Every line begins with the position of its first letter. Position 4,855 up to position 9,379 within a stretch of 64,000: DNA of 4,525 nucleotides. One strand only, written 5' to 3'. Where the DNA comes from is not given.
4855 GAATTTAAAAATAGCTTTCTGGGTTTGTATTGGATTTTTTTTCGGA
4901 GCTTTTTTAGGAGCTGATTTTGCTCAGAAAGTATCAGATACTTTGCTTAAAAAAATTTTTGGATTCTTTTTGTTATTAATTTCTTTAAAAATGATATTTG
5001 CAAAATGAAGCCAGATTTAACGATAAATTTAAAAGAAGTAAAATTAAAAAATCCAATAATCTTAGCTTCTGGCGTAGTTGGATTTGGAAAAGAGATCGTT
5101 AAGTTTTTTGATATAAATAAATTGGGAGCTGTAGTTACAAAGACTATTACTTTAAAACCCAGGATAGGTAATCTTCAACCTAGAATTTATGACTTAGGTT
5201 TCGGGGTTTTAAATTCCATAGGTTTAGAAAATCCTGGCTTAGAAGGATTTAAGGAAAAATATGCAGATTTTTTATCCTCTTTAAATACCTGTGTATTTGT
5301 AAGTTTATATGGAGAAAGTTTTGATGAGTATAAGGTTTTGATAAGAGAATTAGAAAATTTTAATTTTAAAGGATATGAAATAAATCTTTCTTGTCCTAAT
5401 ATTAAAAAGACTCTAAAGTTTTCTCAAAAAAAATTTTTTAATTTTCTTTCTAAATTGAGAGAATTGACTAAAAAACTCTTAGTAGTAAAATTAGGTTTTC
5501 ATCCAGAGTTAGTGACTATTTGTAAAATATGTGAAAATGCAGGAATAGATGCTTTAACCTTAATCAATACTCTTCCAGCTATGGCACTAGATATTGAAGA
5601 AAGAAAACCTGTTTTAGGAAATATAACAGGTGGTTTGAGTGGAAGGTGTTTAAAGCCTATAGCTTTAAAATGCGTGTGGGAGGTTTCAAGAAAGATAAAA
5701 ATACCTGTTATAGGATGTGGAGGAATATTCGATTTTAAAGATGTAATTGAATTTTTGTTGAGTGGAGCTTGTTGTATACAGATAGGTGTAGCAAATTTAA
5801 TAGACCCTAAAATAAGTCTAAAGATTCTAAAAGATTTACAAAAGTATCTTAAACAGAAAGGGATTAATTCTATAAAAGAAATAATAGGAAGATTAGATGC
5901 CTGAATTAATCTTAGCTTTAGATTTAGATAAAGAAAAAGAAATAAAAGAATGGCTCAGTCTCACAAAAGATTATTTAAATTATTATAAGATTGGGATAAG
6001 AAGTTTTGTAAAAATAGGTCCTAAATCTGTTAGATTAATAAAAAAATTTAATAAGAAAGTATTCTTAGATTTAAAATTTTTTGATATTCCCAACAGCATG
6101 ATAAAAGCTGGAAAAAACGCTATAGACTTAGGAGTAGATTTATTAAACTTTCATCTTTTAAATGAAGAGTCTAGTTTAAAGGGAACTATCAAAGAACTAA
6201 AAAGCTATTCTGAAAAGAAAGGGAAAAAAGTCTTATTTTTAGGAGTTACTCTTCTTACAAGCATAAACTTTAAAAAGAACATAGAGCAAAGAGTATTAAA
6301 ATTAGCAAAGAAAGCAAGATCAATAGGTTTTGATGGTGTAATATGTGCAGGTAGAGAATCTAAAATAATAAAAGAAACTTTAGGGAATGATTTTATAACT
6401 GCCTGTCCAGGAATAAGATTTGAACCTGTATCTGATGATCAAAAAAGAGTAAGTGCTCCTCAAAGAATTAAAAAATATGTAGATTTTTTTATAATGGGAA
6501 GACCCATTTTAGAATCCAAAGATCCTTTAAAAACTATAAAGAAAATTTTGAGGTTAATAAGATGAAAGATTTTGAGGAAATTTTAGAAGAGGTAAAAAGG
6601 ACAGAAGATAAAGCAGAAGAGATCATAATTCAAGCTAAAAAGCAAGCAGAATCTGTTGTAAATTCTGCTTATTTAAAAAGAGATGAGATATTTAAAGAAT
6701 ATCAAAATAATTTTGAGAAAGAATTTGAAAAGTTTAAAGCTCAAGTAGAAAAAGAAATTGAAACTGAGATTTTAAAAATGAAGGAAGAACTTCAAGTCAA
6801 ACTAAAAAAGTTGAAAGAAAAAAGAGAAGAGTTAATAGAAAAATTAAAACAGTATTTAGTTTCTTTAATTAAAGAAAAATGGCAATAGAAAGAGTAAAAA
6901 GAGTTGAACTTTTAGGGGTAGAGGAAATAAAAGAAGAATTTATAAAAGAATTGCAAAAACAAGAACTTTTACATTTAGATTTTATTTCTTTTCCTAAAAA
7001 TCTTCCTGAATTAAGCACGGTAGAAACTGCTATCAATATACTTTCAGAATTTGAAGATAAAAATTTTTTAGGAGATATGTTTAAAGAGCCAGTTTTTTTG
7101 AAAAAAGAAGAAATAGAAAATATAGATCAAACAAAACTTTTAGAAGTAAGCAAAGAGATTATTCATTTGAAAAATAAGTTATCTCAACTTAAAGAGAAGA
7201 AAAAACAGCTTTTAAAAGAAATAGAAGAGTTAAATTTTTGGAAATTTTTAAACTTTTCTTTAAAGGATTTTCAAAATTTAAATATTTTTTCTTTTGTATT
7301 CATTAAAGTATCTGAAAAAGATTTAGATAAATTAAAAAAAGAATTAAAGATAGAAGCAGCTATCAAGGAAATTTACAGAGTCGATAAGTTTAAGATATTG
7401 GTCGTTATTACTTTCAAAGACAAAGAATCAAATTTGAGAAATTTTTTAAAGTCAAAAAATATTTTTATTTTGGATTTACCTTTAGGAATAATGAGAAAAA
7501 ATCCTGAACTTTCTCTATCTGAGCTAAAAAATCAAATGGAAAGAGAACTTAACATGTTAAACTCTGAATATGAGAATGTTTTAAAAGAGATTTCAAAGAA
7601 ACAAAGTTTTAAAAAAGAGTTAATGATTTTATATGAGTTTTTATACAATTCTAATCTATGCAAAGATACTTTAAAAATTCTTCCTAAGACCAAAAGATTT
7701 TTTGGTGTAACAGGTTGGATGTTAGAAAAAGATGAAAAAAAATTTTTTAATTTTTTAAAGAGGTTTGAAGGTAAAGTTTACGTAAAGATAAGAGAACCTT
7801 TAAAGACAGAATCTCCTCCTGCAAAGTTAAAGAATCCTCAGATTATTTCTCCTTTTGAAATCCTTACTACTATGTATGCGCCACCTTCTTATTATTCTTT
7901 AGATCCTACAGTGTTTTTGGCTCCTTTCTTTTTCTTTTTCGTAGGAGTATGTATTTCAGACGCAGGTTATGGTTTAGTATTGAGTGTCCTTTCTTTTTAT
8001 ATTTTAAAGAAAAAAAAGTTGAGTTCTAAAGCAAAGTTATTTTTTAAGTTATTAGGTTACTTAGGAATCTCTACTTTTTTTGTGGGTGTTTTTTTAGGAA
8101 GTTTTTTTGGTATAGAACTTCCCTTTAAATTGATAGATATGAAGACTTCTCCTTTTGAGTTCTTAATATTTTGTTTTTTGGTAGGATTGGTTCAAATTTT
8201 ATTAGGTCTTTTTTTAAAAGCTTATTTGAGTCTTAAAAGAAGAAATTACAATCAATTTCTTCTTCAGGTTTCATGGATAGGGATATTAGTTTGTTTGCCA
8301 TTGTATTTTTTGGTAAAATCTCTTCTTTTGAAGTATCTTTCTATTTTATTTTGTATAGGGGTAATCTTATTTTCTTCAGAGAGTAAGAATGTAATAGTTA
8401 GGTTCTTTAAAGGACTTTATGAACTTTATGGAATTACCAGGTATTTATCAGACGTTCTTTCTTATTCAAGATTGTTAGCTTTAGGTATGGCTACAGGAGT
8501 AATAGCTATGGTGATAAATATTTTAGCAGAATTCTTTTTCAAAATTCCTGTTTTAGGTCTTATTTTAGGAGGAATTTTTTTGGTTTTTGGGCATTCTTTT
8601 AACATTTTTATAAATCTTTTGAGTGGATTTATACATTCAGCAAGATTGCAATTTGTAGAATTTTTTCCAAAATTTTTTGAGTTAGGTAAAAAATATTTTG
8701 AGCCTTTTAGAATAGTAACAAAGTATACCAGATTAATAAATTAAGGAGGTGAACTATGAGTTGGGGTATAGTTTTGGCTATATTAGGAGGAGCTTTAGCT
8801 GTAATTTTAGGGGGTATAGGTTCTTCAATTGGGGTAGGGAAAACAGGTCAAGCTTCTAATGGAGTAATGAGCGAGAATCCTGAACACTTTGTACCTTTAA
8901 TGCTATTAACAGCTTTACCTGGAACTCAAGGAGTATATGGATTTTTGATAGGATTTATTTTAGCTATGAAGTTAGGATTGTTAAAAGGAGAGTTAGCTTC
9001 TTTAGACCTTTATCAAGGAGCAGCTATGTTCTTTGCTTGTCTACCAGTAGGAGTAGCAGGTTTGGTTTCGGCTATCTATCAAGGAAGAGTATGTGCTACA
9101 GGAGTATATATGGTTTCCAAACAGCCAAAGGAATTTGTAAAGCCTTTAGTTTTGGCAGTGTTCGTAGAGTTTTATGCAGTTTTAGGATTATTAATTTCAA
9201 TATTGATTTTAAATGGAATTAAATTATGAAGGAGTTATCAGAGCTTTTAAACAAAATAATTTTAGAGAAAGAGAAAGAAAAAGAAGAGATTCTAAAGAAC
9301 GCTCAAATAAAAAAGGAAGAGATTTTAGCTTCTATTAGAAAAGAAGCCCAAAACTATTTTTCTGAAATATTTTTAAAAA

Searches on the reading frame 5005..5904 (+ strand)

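Call 36: search_protein_families(library=pfam, max_evalue=0.00001, proteins=[window:5005-5904:+])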
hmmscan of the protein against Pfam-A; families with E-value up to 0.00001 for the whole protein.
window:5005-5904:+ (299 aa): 1 family
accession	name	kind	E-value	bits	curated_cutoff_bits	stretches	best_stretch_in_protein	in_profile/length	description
PF01180.27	DHO_dh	-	2.9e-63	214.2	27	1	5-282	2-291/291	Dihydroorotate dehydrogenase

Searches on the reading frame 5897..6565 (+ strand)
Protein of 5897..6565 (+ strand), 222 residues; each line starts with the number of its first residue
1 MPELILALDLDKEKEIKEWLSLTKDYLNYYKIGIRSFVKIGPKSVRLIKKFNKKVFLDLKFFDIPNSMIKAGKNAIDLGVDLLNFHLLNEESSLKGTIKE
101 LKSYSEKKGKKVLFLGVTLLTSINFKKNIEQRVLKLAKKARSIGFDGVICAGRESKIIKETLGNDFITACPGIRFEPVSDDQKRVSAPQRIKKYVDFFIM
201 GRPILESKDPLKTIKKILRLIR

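Call 36: search_protein_families(library=pfam, max_evalue=0.00001, proteins=[window:5897-6565:+])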
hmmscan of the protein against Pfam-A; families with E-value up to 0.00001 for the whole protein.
window:5897-6565:+ (222 aa): 1 family
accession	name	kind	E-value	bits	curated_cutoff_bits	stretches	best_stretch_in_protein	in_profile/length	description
PF00215.30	OMPdecase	-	2.4e-42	145.8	27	1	2-217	1-221/221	Orotidine 5'-phosphate decarboxylase / HUMPS family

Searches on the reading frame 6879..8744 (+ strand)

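Call 37: search_protein_families(library=pfam, max_evalue=0.00001, proteins=[window:6879-8744:+])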
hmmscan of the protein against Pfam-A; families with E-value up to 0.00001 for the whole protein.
window:6879-8744:+ (621 aa): 1 family
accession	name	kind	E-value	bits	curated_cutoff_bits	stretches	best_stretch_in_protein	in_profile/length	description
PF01496.24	V_ATPase_I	-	2.6e-12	46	30.7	1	212-385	254-424/815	V-type ATPase 116kDa subunit family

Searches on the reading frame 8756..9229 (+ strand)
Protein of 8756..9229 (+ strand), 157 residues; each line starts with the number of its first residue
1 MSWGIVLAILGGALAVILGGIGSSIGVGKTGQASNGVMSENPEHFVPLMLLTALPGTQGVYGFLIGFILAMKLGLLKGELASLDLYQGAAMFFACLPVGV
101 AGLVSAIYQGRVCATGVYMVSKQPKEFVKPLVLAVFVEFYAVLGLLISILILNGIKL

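Call 37: search_protein_families(library=pfam, max_evalue=0.00001, proteins=[window:8756-9229:+])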
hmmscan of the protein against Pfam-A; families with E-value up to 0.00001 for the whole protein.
window:8756-9229:+ (157 aa): 1 family
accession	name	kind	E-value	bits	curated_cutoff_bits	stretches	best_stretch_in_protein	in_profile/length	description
PF00137.26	ATP-synt_C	-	5.5e-34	116.6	24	2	10-69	1-60/60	ATP synthase subunit C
